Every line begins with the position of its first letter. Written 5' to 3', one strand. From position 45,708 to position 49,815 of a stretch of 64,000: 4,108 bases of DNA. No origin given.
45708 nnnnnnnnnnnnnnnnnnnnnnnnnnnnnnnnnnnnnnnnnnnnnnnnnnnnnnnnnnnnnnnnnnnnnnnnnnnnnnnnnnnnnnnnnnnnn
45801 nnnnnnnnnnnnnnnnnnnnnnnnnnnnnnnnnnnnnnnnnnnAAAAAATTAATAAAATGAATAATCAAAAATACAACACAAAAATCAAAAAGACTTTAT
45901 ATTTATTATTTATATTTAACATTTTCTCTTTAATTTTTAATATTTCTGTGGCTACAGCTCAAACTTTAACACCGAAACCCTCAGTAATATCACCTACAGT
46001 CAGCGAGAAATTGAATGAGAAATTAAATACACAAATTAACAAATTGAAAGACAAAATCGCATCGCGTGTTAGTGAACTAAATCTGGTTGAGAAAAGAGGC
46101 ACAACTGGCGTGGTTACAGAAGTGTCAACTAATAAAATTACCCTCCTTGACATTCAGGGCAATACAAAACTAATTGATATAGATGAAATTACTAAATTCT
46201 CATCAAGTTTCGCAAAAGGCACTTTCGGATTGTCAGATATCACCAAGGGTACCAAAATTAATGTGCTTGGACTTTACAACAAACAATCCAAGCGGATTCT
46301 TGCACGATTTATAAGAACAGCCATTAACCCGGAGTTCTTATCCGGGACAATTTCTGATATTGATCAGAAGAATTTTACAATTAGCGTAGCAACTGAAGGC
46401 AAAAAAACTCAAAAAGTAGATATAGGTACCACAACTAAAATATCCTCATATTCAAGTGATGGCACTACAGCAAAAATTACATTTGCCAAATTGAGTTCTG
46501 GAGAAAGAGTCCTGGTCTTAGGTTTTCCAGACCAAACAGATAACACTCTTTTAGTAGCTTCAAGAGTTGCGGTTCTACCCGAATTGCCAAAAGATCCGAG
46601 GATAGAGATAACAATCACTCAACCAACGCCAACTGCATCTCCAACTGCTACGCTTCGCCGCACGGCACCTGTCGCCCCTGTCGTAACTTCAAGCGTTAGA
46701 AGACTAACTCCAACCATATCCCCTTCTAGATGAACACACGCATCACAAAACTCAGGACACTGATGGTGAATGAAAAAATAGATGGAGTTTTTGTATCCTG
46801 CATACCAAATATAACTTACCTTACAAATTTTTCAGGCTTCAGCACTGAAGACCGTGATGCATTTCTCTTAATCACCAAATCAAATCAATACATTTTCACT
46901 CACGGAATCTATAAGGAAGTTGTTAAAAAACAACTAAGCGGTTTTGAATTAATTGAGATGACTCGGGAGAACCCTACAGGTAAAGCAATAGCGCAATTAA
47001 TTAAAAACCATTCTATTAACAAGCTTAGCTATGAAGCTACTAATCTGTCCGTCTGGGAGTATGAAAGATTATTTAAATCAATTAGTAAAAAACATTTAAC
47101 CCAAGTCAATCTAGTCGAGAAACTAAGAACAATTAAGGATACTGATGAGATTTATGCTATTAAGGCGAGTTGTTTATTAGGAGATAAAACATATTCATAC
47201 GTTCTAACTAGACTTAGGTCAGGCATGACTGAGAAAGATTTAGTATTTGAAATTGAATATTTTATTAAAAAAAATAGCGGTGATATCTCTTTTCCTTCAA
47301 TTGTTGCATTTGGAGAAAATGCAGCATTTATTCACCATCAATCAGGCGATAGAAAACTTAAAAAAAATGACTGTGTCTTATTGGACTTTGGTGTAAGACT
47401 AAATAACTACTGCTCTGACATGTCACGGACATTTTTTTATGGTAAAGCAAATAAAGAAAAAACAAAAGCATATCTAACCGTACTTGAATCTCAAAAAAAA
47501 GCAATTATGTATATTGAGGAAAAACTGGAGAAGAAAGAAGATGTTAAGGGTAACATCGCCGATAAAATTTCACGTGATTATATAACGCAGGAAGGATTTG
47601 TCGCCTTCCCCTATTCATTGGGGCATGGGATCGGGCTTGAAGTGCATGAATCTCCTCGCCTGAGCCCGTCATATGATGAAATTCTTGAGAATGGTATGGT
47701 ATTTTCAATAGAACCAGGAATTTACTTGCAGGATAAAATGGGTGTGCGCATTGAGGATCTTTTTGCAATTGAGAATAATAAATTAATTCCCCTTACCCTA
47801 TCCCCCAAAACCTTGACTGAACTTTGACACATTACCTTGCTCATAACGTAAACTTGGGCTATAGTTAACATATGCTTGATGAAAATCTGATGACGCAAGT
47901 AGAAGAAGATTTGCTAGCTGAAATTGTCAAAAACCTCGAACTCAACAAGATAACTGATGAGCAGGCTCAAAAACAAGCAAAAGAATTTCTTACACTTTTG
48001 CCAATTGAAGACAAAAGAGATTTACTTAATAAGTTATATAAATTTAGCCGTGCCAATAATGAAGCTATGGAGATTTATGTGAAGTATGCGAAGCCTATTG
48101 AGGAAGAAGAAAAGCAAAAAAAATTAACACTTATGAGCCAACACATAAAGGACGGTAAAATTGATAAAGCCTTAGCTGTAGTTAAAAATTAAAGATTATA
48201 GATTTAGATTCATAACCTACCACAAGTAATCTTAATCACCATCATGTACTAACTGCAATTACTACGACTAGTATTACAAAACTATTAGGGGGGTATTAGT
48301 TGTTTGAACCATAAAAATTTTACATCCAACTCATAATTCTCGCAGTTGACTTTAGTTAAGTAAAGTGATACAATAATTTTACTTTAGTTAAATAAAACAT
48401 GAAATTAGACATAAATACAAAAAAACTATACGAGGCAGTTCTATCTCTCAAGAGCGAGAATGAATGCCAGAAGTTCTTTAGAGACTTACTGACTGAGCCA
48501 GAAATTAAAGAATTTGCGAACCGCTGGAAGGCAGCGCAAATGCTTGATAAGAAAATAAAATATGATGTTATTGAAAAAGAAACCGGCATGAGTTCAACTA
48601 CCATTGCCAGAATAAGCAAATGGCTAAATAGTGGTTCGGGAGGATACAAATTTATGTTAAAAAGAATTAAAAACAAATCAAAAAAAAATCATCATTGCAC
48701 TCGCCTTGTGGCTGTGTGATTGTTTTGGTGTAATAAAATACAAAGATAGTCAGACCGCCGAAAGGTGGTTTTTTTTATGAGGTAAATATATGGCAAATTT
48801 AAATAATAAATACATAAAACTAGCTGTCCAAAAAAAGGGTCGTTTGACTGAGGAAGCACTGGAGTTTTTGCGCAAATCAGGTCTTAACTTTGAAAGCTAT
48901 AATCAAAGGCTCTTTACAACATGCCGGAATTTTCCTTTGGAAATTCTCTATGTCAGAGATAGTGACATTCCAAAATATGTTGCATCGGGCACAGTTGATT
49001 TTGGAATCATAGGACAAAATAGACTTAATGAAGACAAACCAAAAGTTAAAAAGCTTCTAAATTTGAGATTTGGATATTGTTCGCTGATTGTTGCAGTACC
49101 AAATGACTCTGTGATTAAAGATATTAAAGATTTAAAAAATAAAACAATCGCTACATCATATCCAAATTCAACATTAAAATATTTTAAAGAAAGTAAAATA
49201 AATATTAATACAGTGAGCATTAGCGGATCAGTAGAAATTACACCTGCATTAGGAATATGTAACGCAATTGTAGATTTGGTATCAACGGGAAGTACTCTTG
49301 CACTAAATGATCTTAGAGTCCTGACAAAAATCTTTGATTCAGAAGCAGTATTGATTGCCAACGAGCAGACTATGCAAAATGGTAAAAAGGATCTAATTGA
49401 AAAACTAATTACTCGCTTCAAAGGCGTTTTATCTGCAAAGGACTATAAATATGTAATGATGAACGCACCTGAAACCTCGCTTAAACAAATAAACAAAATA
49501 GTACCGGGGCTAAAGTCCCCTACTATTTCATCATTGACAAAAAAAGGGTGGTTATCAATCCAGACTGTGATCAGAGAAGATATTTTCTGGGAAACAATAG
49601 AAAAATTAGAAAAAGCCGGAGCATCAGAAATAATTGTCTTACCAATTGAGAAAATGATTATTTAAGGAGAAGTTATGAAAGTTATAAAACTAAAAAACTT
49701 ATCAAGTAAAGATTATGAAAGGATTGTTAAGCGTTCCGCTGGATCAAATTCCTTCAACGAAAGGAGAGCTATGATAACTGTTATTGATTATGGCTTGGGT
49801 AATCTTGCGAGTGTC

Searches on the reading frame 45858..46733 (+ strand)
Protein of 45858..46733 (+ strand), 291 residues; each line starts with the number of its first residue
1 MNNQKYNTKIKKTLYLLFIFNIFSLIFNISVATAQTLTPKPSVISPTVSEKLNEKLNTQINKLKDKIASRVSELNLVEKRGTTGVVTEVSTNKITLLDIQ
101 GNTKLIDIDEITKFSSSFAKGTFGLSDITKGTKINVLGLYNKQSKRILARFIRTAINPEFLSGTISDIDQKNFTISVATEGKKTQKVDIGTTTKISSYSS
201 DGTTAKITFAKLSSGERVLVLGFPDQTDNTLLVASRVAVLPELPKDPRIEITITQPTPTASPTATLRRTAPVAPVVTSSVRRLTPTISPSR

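Call 53: search_protein_families(library=pfam, proteins=[window:45858-46733:+], max_evalue=0.0001)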
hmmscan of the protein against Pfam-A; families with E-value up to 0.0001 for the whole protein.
window:45858-46733:+ (291 aa): 1 family
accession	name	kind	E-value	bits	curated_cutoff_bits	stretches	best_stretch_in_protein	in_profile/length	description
PF18914.6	DUF5666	-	4.5e-07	30.5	27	0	163-237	2-59/60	Domain of unknown function (DUF5666)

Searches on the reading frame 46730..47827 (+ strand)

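Call 53: search_protein_families(library=pfam, proteins=[window:46730-47827:+], max_evalue=0.0001)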
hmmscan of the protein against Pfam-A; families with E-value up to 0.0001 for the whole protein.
window:46730-47827:+ (365 aa): 2 families
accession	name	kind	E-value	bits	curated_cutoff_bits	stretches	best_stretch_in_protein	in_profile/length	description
PF00557.29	Peptidase_M24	-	7.1e-58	196.2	23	1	144-348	3-207/208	Metallopeptidase family M24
PF01321.24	Creatinase_N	-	4.2e-16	60.1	22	1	4-135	1-128/128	Creatinase/Prolidase N-terminal domain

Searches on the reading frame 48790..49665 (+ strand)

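Call 53: search_protein_families(library=pfam, proteins=[window:48790-49665:+], max_evalue=0.0001)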
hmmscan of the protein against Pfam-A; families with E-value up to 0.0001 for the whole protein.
window:48790-49665:+ (291 aa): 3 families
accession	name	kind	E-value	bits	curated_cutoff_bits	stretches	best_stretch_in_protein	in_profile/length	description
PF01634.23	HisG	-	2.8e-51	174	25.5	1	56-211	1-157/158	ATP phosphoribosyltransferase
PF08029.16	HisG_C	-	1.4e-27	96.1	23.5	1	216-288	1-73/73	HisG, C-terminal domain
PF09084.16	NMT1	-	1.5e-06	28.7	20.5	1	56-126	29-102/216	NMT1/THI5 like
